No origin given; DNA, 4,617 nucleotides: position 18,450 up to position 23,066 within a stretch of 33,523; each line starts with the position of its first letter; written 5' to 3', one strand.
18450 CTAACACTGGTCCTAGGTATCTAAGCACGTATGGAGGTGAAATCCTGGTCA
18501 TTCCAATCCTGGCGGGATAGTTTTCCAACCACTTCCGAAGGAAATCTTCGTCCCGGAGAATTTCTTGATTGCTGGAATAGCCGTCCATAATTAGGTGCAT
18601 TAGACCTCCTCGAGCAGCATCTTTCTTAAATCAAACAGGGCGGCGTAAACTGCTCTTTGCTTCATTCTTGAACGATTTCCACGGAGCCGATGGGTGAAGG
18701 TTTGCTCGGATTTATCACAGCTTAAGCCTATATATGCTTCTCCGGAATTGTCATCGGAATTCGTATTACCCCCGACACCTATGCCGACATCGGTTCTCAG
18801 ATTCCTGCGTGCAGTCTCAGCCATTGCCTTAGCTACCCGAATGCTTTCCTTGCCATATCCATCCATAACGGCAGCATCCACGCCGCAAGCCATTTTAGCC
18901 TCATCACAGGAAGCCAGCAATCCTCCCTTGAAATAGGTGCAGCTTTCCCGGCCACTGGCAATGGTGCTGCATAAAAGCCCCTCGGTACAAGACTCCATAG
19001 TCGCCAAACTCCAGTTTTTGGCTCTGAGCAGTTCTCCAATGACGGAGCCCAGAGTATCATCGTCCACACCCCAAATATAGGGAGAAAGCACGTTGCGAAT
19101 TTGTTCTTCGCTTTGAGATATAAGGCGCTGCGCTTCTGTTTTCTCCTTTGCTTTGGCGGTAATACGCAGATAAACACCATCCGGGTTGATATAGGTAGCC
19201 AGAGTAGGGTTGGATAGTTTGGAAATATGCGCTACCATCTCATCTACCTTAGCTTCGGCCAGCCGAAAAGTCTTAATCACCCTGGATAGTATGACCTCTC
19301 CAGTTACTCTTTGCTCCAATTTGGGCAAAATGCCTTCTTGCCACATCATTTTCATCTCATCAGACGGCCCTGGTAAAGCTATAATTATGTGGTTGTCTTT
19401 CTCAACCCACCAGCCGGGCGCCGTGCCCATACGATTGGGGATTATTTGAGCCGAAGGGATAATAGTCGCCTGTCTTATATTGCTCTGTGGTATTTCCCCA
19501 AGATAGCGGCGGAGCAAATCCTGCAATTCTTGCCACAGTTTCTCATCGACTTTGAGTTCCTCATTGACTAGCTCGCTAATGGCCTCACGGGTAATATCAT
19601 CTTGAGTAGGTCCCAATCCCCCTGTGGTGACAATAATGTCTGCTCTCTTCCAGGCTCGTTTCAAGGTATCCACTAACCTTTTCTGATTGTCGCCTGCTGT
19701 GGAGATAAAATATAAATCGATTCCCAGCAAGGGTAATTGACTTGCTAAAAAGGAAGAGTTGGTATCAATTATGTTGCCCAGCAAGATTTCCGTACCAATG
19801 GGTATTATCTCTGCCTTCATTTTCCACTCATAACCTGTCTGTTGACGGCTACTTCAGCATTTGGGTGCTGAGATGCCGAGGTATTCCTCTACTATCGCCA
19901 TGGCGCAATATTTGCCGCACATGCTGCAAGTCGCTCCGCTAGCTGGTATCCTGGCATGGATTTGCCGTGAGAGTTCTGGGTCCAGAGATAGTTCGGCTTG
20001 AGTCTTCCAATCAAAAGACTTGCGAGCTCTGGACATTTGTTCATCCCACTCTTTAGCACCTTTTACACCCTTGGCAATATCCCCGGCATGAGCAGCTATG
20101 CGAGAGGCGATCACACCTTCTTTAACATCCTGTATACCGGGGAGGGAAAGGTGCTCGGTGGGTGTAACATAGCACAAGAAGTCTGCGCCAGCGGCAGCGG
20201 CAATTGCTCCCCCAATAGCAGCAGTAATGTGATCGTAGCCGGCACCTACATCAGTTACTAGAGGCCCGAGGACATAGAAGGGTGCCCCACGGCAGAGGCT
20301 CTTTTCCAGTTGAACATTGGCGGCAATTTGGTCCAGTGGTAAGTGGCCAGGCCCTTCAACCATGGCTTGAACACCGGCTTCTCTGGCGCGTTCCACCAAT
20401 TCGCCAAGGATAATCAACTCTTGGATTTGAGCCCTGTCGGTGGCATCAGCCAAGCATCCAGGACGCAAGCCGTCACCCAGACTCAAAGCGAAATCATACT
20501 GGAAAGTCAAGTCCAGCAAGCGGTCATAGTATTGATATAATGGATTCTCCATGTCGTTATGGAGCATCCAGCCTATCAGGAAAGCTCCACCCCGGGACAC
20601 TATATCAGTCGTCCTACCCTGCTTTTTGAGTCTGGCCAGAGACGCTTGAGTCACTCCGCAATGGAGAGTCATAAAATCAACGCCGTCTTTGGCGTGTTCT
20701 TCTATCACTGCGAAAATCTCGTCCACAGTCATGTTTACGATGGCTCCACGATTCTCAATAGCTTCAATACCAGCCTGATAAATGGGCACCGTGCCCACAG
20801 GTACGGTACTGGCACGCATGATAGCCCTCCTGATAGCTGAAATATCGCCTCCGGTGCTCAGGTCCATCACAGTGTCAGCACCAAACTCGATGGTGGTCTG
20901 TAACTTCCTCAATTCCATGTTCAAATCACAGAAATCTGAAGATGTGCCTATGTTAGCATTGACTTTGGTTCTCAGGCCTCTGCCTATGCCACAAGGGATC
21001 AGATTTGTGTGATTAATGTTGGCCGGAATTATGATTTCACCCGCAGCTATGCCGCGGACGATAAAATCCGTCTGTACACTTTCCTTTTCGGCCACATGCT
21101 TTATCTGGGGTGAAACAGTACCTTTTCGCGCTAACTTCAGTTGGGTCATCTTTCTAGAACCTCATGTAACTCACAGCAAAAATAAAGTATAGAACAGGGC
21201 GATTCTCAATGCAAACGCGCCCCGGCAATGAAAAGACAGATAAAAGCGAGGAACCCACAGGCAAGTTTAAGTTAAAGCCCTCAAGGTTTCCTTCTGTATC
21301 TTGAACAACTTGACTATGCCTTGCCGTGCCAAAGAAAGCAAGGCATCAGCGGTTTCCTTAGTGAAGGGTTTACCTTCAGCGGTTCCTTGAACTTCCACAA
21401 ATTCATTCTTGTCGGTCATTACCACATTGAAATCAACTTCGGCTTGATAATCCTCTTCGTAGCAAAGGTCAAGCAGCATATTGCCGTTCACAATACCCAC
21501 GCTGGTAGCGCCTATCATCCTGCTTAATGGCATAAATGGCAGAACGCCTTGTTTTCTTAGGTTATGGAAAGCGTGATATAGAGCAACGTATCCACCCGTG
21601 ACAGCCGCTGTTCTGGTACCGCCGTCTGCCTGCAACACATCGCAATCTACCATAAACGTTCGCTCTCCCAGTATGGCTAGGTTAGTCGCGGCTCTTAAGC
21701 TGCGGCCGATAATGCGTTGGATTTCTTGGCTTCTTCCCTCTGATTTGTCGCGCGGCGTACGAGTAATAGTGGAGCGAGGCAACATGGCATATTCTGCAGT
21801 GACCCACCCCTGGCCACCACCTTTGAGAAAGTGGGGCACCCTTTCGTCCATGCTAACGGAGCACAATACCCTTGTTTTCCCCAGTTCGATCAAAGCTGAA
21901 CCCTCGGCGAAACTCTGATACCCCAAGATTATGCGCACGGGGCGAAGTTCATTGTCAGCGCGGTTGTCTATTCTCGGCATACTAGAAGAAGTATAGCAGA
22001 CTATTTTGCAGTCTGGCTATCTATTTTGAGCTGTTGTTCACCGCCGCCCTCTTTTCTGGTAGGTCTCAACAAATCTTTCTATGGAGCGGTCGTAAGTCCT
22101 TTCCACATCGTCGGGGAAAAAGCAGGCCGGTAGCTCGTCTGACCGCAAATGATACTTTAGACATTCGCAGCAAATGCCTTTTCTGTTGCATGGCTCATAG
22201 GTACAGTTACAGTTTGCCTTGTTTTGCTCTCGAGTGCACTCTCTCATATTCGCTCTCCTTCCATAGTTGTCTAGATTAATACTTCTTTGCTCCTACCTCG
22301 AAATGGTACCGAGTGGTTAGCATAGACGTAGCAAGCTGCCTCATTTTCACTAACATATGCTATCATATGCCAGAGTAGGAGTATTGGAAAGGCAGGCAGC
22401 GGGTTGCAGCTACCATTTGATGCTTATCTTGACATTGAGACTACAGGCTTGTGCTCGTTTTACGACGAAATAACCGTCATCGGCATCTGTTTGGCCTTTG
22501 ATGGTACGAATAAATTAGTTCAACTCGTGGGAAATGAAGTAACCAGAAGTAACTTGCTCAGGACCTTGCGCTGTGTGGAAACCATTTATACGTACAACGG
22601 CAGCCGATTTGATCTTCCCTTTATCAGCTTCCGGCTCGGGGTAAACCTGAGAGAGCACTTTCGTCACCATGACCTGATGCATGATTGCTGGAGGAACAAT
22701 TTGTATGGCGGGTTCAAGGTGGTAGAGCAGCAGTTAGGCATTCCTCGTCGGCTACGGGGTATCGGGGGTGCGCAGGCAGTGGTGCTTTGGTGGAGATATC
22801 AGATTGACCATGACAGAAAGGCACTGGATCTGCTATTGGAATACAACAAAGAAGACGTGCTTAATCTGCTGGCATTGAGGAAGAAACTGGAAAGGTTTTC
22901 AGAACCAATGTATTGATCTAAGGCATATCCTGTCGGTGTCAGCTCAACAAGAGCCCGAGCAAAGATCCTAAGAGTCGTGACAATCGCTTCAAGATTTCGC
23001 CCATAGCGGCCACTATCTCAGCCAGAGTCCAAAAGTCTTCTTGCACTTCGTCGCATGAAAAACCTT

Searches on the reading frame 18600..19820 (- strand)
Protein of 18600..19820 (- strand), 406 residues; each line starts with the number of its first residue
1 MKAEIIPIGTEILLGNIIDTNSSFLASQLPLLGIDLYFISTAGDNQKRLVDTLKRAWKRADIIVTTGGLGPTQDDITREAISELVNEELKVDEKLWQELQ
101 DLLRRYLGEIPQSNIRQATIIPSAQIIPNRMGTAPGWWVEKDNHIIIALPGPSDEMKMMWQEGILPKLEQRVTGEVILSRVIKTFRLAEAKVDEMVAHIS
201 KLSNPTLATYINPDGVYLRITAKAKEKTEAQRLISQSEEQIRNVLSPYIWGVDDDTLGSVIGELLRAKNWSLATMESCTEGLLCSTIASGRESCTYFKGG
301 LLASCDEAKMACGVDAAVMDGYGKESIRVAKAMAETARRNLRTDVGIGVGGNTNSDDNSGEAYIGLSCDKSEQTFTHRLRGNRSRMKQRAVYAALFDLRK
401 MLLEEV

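Call 10: search_protein_families(library=pfam, proteins=[window:18600-19820:-], max_evalue=0.01)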
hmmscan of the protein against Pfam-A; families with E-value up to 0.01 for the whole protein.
window:18600-19820:- (406 aa): 3 families
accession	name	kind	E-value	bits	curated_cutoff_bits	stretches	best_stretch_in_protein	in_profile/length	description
PF00994.29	MoCF_biosynth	-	5.9e-35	120.5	26.6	1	4-169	1-143/144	Probable molybdopterin binding domain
PF02464.23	CinA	-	6.3e-26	91.3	23.5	1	256-402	3-155/155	Competence-damaged protein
PF18146.6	CinA_KH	-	2.7e-20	72.7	27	1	179-251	1-73/73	Damage-inducible protein CinA KH domain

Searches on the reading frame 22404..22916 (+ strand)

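Call 10: search_protein_families(library=pfam, proteins=[window:22404-22916:+], max_evalue=0.01)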
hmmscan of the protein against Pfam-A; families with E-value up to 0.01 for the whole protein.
window:22404-22916:+ (170 aa): 2 families
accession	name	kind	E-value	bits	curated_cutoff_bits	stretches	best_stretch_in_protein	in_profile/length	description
PF13482.12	RNase_H_2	-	1.3e-35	123.3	22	1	7-162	1-164/165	RNase_H superfamily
PF03104.25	DNA_pol_B_exo1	-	0.0058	16.5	23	0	59-78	160-179/242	DNA polymerase family B, exonuclease domain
